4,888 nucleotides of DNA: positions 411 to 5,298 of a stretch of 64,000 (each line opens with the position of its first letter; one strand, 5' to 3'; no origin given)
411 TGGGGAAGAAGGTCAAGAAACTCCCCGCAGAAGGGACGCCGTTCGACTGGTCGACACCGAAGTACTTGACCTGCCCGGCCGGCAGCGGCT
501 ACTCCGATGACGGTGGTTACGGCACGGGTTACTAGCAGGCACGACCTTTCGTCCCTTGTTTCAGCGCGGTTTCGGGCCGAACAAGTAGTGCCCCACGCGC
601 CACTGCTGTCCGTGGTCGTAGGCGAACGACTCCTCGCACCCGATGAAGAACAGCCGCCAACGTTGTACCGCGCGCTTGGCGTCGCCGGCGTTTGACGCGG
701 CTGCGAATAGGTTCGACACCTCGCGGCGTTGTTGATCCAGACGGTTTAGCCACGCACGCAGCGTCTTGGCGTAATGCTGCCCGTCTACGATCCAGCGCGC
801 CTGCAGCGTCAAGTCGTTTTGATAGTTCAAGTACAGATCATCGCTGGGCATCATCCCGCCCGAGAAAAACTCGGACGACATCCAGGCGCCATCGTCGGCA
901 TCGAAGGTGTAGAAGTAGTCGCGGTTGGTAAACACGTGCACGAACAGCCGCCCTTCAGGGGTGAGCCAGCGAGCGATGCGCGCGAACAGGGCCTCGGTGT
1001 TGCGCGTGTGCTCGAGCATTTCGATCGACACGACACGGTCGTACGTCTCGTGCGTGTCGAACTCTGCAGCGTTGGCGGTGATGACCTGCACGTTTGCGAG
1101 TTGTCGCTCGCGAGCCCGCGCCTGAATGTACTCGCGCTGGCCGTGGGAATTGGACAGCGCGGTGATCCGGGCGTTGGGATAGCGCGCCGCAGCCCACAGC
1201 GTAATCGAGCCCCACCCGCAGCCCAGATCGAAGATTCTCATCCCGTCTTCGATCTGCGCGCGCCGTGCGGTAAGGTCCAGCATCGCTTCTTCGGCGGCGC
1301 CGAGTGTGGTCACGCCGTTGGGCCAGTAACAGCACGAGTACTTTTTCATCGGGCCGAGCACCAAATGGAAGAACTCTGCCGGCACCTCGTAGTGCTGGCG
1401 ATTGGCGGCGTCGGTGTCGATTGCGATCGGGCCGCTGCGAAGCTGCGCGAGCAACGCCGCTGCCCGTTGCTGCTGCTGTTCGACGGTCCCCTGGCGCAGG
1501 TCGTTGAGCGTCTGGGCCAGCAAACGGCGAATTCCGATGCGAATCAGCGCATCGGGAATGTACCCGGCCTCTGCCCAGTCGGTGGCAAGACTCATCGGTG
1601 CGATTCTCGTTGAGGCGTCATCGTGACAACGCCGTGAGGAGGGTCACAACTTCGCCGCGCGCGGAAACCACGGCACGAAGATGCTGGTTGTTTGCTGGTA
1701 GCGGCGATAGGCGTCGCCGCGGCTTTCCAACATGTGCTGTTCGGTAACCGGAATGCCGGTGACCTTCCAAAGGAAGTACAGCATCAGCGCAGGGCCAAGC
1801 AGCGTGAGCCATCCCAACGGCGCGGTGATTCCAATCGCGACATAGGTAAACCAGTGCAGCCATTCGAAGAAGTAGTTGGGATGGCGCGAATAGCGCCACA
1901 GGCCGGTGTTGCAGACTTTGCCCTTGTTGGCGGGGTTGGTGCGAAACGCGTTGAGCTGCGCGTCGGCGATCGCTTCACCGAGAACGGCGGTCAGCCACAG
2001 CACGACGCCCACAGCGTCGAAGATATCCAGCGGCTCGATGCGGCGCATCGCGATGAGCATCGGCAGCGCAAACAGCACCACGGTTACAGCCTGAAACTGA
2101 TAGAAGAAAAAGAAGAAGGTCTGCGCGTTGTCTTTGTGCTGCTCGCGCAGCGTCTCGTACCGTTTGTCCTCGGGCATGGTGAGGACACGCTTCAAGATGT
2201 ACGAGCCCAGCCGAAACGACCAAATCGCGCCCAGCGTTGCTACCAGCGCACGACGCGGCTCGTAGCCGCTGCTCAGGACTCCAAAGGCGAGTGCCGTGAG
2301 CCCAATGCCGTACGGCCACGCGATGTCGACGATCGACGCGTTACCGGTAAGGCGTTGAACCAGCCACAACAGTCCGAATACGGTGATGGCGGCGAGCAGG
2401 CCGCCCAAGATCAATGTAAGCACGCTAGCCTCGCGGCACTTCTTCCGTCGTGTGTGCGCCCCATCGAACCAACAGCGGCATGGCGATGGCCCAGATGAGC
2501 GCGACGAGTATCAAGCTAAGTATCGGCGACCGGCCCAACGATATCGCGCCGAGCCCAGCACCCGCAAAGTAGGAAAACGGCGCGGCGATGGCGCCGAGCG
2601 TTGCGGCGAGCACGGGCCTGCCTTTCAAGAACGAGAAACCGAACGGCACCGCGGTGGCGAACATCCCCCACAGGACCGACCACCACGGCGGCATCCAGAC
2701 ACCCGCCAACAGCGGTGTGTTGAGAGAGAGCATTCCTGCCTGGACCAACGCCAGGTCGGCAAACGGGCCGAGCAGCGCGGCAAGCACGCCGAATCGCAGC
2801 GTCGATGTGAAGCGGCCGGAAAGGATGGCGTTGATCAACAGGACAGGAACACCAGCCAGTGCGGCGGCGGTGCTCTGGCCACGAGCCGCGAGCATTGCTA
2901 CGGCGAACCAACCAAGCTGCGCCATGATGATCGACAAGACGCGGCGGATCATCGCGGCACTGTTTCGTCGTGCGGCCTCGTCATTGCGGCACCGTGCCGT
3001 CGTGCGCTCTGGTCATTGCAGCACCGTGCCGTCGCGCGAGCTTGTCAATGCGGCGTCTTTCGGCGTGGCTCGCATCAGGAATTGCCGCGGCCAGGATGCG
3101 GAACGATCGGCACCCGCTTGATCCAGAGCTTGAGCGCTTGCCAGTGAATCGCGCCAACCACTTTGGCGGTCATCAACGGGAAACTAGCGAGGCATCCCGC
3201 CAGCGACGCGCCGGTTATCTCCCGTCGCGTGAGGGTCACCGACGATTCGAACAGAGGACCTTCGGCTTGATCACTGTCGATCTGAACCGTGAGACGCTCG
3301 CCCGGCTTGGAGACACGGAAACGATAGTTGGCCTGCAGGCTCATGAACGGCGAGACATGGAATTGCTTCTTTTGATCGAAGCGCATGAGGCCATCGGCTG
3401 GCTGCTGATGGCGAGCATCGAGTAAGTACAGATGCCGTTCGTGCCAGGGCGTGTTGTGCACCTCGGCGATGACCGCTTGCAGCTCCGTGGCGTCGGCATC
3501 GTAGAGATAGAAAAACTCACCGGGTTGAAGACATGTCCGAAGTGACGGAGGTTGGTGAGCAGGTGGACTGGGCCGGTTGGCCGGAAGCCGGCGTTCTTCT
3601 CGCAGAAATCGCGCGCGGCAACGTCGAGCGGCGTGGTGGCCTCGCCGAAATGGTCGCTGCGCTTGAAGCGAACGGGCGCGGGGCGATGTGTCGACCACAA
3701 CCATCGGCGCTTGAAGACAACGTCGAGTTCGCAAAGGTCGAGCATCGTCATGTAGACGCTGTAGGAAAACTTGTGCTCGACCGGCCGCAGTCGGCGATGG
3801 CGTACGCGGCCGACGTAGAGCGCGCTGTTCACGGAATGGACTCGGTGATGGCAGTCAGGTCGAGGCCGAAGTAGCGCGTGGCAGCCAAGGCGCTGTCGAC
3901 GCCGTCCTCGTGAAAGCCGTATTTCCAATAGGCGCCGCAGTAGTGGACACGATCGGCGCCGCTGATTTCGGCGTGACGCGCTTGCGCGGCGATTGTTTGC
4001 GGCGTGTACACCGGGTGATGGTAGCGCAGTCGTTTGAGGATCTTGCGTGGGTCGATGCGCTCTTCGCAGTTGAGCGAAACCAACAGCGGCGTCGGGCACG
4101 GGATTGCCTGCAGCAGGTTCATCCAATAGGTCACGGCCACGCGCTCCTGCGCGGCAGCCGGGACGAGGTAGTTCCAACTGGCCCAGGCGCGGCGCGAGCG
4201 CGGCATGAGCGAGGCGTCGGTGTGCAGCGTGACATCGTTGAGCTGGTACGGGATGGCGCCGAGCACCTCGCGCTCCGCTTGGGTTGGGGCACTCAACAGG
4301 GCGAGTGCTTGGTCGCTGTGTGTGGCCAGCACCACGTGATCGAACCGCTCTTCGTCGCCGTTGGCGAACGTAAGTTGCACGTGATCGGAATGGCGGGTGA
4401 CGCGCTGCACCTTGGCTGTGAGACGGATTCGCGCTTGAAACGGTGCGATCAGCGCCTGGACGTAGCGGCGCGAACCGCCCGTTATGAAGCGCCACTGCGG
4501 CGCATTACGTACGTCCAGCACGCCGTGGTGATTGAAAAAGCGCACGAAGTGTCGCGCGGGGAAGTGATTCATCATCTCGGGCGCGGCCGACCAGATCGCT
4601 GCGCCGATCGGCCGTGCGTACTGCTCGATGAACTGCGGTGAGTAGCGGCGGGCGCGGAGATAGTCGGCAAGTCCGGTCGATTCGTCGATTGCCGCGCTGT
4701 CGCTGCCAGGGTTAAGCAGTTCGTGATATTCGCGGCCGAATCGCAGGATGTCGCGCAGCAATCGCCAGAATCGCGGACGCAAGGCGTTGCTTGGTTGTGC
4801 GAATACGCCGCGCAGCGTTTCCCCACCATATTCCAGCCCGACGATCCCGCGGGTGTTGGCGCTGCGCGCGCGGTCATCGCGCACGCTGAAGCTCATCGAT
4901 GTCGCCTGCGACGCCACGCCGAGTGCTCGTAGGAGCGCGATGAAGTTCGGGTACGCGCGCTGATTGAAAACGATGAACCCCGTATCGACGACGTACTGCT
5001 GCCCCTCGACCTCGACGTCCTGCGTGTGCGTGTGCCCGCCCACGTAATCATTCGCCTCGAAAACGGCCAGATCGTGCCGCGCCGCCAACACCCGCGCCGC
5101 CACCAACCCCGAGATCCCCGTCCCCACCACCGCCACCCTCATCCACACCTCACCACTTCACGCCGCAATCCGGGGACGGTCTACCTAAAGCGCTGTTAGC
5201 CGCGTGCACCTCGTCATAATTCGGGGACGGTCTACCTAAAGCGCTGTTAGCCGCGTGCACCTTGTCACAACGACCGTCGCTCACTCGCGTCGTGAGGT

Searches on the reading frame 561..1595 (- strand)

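Call 34: search_protein_families(library=pfam, proteins=[window:561-1595:-], max_evalue=0.001)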
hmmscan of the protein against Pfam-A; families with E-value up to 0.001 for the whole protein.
window:561-1595:- (344 aa): 9 families
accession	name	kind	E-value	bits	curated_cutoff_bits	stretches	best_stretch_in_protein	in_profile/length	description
PF02353.26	CMAS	-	1e-45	156.6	27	1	64-327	9-266/273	Mycolic acid cyclopropane synthetase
PF13649.12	Methyltransf_25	-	2.7e-17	63.7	27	1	121-215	1-97/97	Methyltransferase domain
PF08241.18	Methyltransf_11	-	1.7e-15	57.9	21.2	1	123-219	2-95/95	Methyltransferase domain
PF13489.12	Methyltransf_23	-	6.7e-14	52.4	27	1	102-258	6-124/164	Methyltransferase domain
PF08242.18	Methyltransf_12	-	2.3e-13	51.1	30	1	123-217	2-98/98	Methyltransferase domain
PF13847.12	Methyltransf_31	-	6.4e-13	49.1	27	1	115-223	1-113/145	Methyltransferase domain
PF05175.20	MTS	-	1.8e-09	37.9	23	1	118-220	32-139/170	Methyltransferase small domain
PF02390.23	Methyltransf_4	-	0.00041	20.3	24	1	121-179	5-63/173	Putative methyltransferase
PF01728.25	FtsJ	-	0.00093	19.6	24.1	0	113-187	17-86/181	FtsJ-like methyltransferase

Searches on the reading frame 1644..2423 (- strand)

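Call 34: search_protein_families(library=pfam, proteins=[window:1644-2423:-], max_evalue=0.001)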
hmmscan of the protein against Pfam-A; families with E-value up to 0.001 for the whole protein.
window:1644-2423:- (259 aa): 2 families
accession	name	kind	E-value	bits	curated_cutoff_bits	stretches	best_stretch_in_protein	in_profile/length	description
PF06966.17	DUF1295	-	4.6e-75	252.6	20.4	1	19-246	1-235/235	Protein of unknown function (DUF1295)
PF02544.21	Steroid_dh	-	6.1e-08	33.2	22.6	1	137-197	43-103/150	3-oxo-5-alpha-steroid 4-dehydrogenase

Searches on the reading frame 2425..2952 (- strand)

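Call 34: search_protein_families(library=pfam, proteins=[window:2425-2952:-], max_evalue=0.001)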
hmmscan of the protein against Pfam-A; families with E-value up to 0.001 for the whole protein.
window:2425-2952:- (175 aa): 1 family
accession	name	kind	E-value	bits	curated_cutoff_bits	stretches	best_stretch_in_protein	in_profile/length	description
PF11086.13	DUF2878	-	3e-26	93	27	1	5-160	2-154/154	Protein of unknown function (DUF2878)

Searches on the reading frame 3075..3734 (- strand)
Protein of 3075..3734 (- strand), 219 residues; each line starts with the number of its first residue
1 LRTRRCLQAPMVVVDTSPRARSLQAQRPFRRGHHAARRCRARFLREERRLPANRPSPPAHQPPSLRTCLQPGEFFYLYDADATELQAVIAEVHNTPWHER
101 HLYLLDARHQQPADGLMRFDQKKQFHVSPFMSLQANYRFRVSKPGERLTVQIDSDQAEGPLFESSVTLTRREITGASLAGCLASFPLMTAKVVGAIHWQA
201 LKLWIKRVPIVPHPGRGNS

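Call 34: search_protein_families(library=pfam, proteins=[window:3075-3734:-], max_evalue=0.001)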
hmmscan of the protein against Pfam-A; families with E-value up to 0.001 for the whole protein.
window:3075-3734:- (219 aa): 1 family
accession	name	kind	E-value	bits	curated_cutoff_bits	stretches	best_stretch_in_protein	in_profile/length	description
PF07103.16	DUF1365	-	4.9e-47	161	25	1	61-214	87-233/235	Protein of unknown function (DUF1365)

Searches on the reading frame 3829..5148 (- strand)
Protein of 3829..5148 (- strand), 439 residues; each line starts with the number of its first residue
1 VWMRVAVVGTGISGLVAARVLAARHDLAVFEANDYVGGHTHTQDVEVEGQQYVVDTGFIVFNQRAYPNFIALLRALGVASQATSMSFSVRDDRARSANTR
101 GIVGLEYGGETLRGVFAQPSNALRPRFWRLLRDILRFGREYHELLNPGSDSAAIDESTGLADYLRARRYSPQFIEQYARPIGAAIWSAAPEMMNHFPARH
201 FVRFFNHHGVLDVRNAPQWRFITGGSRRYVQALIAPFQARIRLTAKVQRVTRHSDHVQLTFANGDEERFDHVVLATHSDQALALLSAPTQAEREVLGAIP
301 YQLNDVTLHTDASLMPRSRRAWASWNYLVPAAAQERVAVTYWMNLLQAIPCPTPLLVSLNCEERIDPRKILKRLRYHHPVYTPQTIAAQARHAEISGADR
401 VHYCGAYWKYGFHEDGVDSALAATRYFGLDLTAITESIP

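Call 34: search_protein_families(library=pfam, proteins=[window:3829-5148:-], max_evalue=0.001)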
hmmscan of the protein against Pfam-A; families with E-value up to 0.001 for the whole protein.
window:3829-5148:- (439 aa): 5 families
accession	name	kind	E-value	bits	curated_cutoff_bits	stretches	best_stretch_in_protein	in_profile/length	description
PF01593.30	Amino_oxidase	-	2e-25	90.4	19.8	1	12-289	1-268/443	Flavin containing amine oxidoreductase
PF13450.12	NAD_binding_8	-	3.8e-14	53.2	21.9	1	7-76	1-68/68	NAD(P)-binding Rossmann-like domain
PF13454.12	NAD_binding_9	-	2.8e-06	27.8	21.8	0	228-276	97-152/155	FAD-NAD(P)-binding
PF01266.30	DAO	-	4.4e-05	23.6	27.9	0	4-285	1-213/353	FAD dependent oxidoreductase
PF03486.20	HI0933_like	-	0.00078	19.4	50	0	191-277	72-163/244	HI0933-like protein Rossmann domain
